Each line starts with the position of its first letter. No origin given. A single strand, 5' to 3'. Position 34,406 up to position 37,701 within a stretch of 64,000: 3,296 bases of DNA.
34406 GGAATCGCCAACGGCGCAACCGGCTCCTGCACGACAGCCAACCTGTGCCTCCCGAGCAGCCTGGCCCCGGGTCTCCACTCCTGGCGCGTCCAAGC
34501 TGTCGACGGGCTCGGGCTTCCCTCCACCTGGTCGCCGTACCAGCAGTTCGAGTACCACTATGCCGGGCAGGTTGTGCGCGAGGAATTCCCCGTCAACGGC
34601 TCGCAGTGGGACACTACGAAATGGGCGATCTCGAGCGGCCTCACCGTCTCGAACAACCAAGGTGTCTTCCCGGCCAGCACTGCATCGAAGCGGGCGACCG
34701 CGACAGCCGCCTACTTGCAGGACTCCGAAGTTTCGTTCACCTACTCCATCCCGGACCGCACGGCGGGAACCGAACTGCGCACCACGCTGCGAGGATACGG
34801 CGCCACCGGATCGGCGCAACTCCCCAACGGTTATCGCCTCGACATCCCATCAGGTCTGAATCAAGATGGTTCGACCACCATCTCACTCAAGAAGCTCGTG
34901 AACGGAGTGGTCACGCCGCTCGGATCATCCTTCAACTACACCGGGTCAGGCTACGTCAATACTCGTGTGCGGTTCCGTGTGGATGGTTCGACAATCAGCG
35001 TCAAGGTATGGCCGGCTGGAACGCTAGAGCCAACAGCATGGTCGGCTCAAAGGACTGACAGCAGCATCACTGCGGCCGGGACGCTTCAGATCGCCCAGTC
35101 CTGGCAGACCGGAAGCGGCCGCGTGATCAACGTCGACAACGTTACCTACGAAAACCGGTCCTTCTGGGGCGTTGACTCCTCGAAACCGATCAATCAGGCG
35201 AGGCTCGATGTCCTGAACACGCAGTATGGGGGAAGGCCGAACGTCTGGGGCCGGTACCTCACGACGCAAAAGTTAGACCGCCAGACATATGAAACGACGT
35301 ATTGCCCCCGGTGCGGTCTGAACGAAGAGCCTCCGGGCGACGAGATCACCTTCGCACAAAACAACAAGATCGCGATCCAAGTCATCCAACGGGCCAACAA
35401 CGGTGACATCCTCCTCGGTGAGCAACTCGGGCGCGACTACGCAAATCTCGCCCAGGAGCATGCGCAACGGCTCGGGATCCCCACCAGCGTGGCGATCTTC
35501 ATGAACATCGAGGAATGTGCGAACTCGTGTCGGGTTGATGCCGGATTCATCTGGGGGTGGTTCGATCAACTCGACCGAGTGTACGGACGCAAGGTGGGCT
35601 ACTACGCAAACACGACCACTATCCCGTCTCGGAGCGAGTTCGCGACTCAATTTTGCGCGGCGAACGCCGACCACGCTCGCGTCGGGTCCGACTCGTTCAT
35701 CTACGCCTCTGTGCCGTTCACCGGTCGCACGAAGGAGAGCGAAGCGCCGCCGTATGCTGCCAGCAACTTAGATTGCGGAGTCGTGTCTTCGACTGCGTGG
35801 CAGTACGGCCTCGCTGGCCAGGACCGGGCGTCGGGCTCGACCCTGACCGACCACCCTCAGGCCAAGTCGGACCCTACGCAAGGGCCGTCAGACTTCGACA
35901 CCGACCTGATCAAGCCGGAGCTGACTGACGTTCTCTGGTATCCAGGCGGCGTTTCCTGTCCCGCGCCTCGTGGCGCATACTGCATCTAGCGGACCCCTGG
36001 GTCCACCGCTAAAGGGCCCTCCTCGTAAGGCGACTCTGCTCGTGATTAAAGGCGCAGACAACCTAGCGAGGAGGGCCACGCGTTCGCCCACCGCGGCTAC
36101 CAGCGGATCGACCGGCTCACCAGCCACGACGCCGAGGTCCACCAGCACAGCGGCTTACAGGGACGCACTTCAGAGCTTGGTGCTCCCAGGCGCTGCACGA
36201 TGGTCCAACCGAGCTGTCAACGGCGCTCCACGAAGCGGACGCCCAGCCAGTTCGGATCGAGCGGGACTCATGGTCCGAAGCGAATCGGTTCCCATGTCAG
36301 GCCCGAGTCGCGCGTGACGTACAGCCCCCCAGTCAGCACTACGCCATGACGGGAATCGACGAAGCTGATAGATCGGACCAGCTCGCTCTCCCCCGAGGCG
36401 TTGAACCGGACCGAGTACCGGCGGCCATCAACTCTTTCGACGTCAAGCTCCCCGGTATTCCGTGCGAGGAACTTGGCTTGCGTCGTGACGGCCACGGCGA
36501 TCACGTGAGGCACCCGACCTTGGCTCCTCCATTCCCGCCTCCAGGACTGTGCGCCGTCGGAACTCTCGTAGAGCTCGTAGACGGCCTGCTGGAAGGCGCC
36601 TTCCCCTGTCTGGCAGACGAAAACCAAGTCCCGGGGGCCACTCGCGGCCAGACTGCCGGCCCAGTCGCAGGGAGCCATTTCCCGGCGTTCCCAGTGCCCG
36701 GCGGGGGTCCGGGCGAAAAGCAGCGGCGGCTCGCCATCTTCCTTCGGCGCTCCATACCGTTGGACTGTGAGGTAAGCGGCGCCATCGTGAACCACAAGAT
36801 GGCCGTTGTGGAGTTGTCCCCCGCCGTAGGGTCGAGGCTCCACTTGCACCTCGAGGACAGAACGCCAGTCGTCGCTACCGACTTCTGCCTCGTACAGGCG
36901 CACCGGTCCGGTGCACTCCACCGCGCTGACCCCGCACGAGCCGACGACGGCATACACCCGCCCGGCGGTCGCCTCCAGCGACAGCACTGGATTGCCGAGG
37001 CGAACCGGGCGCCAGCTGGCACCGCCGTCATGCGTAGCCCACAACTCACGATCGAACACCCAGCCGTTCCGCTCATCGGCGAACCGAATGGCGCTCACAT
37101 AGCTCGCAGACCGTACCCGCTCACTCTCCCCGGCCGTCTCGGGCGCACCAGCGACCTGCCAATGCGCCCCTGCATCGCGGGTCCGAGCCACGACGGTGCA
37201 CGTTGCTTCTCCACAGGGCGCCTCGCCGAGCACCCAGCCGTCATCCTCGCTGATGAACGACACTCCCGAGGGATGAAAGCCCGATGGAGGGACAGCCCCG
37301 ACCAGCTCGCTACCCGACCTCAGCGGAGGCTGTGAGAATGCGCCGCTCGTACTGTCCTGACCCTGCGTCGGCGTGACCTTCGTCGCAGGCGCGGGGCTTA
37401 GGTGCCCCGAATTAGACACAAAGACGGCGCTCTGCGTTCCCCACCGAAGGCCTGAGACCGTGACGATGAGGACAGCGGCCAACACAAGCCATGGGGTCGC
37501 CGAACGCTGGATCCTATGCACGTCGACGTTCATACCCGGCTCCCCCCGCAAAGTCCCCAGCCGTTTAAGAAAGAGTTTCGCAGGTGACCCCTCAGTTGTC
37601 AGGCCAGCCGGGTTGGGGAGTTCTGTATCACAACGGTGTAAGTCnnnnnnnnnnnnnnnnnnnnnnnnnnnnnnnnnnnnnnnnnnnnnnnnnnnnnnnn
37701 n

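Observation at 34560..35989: LamG-like module plus swapped enzymatic C-termini with lower GC: a second, non-RHS polymorphic system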

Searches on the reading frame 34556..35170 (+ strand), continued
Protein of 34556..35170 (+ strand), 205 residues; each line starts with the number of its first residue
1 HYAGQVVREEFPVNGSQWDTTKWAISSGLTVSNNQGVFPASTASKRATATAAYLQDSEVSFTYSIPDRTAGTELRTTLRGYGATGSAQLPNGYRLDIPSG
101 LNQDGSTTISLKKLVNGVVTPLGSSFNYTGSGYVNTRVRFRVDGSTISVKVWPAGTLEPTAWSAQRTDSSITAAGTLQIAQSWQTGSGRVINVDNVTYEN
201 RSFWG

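Call 83: find_encoding_contigs(protein=P0046, flank=6000, max_places=3)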
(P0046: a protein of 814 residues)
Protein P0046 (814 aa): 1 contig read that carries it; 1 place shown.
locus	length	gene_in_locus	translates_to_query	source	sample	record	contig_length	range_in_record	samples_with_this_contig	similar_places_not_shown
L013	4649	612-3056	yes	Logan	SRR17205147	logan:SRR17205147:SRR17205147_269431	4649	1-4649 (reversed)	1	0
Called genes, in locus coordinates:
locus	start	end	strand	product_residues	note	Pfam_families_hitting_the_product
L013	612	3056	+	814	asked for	PF24517:CBM96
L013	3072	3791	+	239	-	-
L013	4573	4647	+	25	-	?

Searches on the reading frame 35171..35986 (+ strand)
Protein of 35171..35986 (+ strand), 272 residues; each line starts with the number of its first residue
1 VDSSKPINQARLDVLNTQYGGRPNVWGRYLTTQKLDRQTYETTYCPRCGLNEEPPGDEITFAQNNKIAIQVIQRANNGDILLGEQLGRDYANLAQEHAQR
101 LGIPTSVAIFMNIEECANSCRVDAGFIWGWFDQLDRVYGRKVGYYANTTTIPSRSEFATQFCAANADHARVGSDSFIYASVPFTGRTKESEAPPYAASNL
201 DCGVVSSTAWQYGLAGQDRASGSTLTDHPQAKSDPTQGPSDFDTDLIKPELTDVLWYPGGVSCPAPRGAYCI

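Call 58: search_solved_structures(query=A4, max_evalue=1, show_alignments=1)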
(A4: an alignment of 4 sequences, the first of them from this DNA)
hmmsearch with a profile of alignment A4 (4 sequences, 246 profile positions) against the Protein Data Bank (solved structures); distinct sequences matched with E-value up to 1: 3.
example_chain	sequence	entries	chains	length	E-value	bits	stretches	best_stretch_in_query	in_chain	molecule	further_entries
1sfs_A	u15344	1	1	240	3.6e-25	92.3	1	1-209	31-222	Hypothetical protein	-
4pmq_A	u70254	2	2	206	0.57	13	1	71-147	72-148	Tat-secreted protein Rv2525c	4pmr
4pmn_A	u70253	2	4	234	0.74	12.6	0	71-147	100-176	Tat-secreted protein Rv2525c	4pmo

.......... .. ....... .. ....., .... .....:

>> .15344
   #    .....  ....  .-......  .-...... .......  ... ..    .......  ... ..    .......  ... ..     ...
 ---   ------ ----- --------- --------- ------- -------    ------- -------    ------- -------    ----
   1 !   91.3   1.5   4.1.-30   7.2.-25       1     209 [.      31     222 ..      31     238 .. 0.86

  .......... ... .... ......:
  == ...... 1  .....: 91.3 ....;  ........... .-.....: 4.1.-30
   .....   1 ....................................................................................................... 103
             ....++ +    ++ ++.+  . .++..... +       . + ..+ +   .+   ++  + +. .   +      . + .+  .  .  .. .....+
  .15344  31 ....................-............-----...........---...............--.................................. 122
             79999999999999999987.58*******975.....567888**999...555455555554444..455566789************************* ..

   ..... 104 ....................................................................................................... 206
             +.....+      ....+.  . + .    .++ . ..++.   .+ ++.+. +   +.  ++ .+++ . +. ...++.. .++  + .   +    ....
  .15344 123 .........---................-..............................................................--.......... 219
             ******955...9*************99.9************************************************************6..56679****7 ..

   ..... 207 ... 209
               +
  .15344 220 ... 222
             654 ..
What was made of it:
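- On Rv2525c_GlyHyd-like (PF08924/DUF1906), A tail: The A-type tail profile vs 1SFS gives E 3.6e-25 over 209 positions (call 58).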

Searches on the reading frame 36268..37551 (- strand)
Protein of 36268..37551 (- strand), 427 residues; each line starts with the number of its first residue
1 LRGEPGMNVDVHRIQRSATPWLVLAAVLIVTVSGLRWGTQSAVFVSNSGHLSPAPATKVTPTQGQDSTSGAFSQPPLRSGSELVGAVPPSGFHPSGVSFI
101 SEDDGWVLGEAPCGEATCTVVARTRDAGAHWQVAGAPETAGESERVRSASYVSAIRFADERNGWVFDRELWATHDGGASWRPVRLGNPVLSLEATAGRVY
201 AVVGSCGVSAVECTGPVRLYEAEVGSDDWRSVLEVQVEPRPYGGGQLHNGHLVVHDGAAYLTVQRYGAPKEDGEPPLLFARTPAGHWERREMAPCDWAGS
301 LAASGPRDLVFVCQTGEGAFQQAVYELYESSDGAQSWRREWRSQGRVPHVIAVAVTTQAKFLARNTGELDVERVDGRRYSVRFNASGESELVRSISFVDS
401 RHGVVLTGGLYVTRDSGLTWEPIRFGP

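Call 27: search_protein_families(library=pfam, proteins=[window:36268-37551:-], max_evalue=0.01)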
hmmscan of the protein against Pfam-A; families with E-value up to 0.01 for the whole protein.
window:36268-37551:- (427 aa): 3 families
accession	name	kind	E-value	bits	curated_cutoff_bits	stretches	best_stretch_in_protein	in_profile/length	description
PF14870.12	PSII_BNR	-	8.2e-06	25.7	27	1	96-188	22-102/303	Photosynthesis system II assembly factor YCF48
PF15902.12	Sortilin-Vps10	-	0.00046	19.5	33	0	121-188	3-65/446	Sortilin, neurotensin receptor 3,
PF02012.26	BNR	-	0.0013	18.8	27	0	172-181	2-11/12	BNR/Asp-box repeat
